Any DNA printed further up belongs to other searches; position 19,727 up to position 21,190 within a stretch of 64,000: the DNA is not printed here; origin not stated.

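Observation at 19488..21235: Putative 1.65-kb integrated mini-element at the elp3 3-prime end: 20-bp direct repeats, replacement gene end, archaeal ATPase cargo, flanking palindromes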

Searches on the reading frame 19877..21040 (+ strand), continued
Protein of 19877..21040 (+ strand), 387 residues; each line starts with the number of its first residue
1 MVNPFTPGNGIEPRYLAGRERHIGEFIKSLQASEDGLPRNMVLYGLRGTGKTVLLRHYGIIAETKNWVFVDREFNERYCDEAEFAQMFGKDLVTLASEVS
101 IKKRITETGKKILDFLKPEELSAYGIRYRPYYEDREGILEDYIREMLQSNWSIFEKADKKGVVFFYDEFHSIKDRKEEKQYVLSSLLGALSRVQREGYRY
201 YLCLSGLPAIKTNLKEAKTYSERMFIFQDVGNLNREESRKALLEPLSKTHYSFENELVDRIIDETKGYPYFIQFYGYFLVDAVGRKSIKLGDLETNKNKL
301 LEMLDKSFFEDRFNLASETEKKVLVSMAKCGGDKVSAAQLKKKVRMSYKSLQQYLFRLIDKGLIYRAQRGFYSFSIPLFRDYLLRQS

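Call 45: get_annotated_region(hit=H16, flank=5000)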
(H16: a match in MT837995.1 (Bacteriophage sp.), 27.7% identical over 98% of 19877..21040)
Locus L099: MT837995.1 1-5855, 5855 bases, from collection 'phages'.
description: UNVERIFIED: Bacteriophage sp. clone scaffold_6359 genomic sequence.
organism: Bacteriophage sp. (NCBI taxid 38018)
taxonomy: Viruses
host: -; source: human fecal samples; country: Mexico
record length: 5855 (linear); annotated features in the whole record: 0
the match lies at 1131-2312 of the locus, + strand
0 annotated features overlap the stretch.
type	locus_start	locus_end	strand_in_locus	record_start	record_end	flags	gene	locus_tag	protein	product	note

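Call 64: find_related_loci(query=A3, collection=metagenome_contigs, flank=5000)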
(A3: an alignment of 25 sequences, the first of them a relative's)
Query A3 (387 aa) in metagenome_contigs; peptide patterns used: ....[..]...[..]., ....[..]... (x = any residue, [..] = any of these).
86 stretches matched a pattern; 23 encode a relative of the query (tblastn E <= 1e-3); 23 distinct loci.
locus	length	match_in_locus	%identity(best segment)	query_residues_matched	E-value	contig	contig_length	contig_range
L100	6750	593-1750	58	1-386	1e-156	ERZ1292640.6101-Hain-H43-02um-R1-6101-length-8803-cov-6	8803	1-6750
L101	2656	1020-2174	57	1-385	4e-162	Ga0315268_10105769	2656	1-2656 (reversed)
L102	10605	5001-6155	56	1-385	1e-150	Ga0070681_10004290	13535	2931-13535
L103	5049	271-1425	55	1-385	2e-151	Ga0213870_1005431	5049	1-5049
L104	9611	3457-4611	55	1-385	4e-149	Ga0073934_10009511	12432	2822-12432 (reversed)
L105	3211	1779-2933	56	1-385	1e-155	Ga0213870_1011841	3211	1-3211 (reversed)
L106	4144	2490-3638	56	3-385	6e-153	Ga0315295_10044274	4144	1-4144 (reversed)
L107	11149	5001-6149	55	3-385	1e-148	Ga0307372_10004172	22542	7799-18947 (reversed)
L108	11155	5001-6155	55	1-385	3e-148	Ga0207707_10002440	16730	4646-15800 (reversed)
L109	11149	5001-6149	58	3-386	2e-148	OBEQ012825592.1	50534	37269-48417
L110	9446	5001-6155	55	1-385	4e-145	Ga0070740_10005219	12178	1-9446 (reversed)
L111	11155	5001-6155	55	1-385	4e-145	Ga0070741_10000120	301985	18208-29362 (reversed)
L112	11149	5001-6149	57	3-386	2e-144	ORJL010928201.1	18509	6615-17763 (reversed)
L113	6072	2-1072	52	30-386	5e-133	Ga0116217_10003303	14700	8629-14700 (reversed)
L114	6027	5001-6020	53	1-340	1e-130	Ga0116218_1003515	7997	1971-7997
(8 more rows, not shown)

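Call 70: search_solved_structures(query=A3, max_evalue=1, show_alignments=0)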
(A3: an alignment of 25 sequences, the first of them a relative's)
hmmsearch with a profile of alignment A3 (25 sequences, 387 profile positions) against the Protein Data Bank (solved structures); distinct sequences matched with E-value up to 1: 17.
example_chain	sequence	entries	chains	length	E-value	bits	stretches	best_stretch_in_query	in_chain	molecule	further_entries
4wfc_B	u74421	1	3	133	0.00044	22.6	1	155-256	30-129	Exosome complex protein LRP1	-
5c0w_L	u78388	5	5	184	0.0012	21.2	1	156-257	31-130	Exosome complex protein LRP1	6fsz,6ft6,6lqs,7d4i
1p6r_A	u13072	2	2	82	0.09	15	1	317-372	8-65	Penicillinase repressor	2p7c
1lj9_A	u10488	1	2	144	0.098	14.8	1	317-369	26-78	transcriptional regulator SlyA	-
4xrp_A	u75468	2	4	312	0.099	14.8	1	30-148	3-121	Pnkp1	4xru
2qby_A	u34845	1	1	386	0.12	14.6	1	14-56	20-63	Cell division control protein 6 homolog 1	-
2d1h_A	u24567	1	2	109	0.19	13.9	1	318-369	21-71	109aa long hypothetical transcriptional regulator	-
3h4m_A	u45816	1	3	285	0.29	13.3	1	38-98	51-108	Proteasome-activating nucleotidase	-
2v1u_A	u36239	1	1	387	0.33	13.1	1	13-56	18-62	CELL DIVISION CONTROL PROTEIN 6 HOMOLOG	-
1nij_A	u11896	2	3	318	0.61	12.2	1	41-88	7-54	Hypothetical protein yjiA | Uncharacterized GTP-binding protein YjiA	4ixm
6he4_H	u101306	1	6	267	0.61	12.2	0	38-82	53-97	Proteasome-activating nucleotidase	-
1psr_A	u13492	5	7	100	0.64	12.1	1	130-193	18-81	PSORIASIN | PROTEIN S100-A7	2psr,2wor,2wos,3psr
2mlg_A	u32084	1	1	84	0.8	11.8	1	336-382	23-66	Sulfolobus transcription factor 76 aminoacid protein, Stf76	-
6he5_H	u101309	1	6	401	0.96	11.6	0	38-82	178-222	Proteasome-activating nucleotidase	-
6ef2_I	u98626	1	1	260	0.98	11.5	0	38-80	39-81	26S proteasome regulatory subunit 4 homolog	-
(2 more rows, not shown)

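Call 71: search_protein_families(library=phrogs, proteins=[window:19877-21040:+], max_evalue=0.01)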
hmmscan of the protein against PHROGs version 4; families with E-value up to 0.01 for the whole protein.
window:19877-21040:+ (387 aa): 4 families
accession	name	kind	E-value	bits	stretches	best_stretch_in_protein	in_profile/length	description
phrog_6841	-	unknown function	4.9e-22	79.4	1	3-283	22-283/470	-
phrog_5978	-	unknown function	0.00038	20.7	1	294-369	272-346/364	-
phrog_2666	-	head and packaging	0.0004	20.1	1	40-178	323-439/555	terminase large subunit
phrog_3757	-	unknown function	0.0083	16.6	0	152-178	176-202/367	-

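Call 76: predict_structure(alignment_id=A3)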
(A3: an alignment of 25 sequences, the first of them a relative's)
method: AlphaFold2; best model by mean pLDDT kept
length: 387 residues; sequences in the alignment: 25
mean_pLDDT: 84.7   pTM: 0.82
mean pLDDT of the five models: 84.7, 75.2, 74.7, 73.1, 72.1
residues with pLDDT >= 90: 183; 70-90: 157; 50-70: 32; < 50: 15
segments of 3 or more residues with pLDDT < 50: 8-13, 113-116
pLDDT, mean of each block of 10 residues (from residue 1): 60 63 90 68 88 88 92 89 91 87 70 49 67 65 93 91 93 87 90 88 90 71 77 90 85 96 91 90 91 95 90 92 95 89 93 92 88 91 89
secondary structure, 60 per line:
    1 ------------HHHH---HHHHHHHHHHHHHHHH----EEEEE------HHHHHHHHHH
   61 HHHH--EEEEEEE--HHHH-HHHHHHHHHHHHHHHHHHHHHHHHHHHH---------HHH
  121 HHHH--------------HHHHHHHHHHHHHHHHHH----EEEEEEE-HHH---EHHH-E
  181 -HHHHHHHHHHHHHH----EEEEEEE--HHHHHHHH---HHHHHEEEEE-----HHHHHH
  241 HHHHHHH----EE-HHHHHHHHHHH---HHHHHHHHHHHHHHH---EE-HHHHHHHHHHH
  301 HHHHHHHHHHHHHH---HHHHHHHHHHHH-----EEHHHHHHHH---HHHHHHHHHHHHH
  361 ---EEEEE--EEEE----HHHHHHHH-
elements in order: H13-16 H20-35 E40-44 H51-64 E67-73 H76-79 H81-108 H118-124 H139-156 E161-167 H182-195 E200-206 H209-216 H220-224 E225-229 H235-247 H255-265 H269-283 H290-314 H318-329 H337-344 H348-360 E364-368 E371-374 H379-386
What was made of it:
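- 19877..21040 (+): Cargo gene: a 387-aa AAA+ ATPase with a C-terminal winged helix and an Orc1/Cdc6-like fold. AF2 model with pLDDT 84.7 (call 76).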

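Call 78: fold_search(model_id=the predicted structure, library=pdb)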
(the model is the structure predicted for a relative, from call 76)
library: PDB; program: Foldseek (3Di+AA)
matches with E <= 10: 1775; with E <= 0.001: 576
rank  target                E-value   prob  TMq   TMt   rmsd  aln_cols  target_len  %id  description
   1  2qby_A                6.5e-10  1.00  0.50  0.52   8.4       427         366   13  Crystal structure of a heterodimer of Cdc6/Orc1 initiators bound to origin DNA (from S. solfataricus) (released 2007-09-11)
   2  2qen                  1.0e-09  1.00  0.59  0.64   6.6       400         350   15  The walker-type atpase paby2304 of pyrococcus abyssi (released 2008-07-01)
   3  7jgr_A                2.4e-09  1.00  0.44  0.42  12.3       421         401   14  Structure of Drosophila ORC bound to DNA (84 bp) and Cdc6 (released 2020-09-09)
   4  2v1u_A                2.7e-09  1.00  0.46  0.46   9.6       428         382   14  STRUCTURE OF THE AEROPYRUM PERNIX ORC1 PROTEIN IN COMPLEX WITH DNA (released 2007-09-18)
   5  1w5t_C                3.3e-09  1.00  0.43  0.42  12.1       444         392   16  Structure of the Aeropyrum Pernix ORC2 protein (ADPNP-ADP complexes) (released 2004-10-05)
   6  1w5t_A                4.3e-09  1.00  0.50  0.49   8.5       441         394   14  Structure of the Aeropyrum Pernix ORC2 protein (ADPNP-ADP complexes) (released 2004-10-05)
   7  1w5s_B                1.1e-08  1.00  0.51  0.50   7.5       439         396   14  Structure of the Aeropyrum Pernix ORC2 protein (ADP form) (released 2004-10-05)
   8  7tjf_A                1.8e-08  1.00  0.46  0.38  12.0       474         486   10  S. cerevisiae ORC bound to 84 bp ARS1 DNA (released 2023-01-18)
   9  1w5s_A                4.1e-08  1.00  0.49  0.49   8.2       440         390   14  Structure of the Aeropyrum Pernix ORC2 protein (ADP form) (released 2004-10-05)
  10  8efv_C                8.4e-08  1.00  0.38  0.46  10.2       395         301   16  Structure of single homo-hexameric Holliday junction ATP-dependent DNA helicase RuvB motor (released 2023-05-10)
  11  6blb                  8.8e-08  1.00  0.44  0.53   8.1       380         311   14  1.88 Angstrom Resolution Crystal Structure Holliday Junction ATP-dependent DNA Helicase (RuvB) from Pseudomonas aerugino (released 2017-11-22)
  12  7tji_D                9.3e-08  1.00  0.40  0.37  12.2       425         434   14  S. cerevisiae ORC bound to 84 bp ARS1 DNA and Cdc6 (state 2) with flexible Orc6 N-terminal domain (released 2022-10-05)
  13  8efy_C                1.1e-07  1.00  0.40  0.49   9.3       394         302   15  Structure of double homo-hexameric AAA+ ATPase RuvB motors (released 2023-05-10)
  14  7pbl_A                1.5e-07  1.00  0.39  0.47   9.9       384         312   15  RuvAB branch migration motor complexed to the Holliday junction - RuvB AAA+ state s1 [t2 dataset] (released 2022-09-14)
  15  8efy_K                1.5e-07  1.00  0.38  0.47   9.9       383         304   16  Structure of double homo-hexameric AAA+ ATPase RuvB motors (released 2023-05-10)
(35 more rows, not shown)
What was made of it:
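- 19877..21040 (+): Foldseek top hits are 2qby_A, 2qen, 2v1u and 1w5s/t (call 78).
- On Orc1/Cdc6 replication initiators: Foldseek: 2qby_A at E 6.5e-10, plus 2v1u and 1w5s/t (call 78), on a model with pLDDT 84.7 (call 76).
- On Pfam ATPase_2 (Arch_ATPase, PF01637) / DUF234: The structural neighbour 2qen belongs to this group (call 78).
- Closest known: Archaeal Orc1/Cdc6 initiators with origin recognition boxes. Same: The three-part fold of AAA+ base, lid and C-terminal winged helix (call 78).
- The fold is Orc1/Cdc6-like (calls 76, 78).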
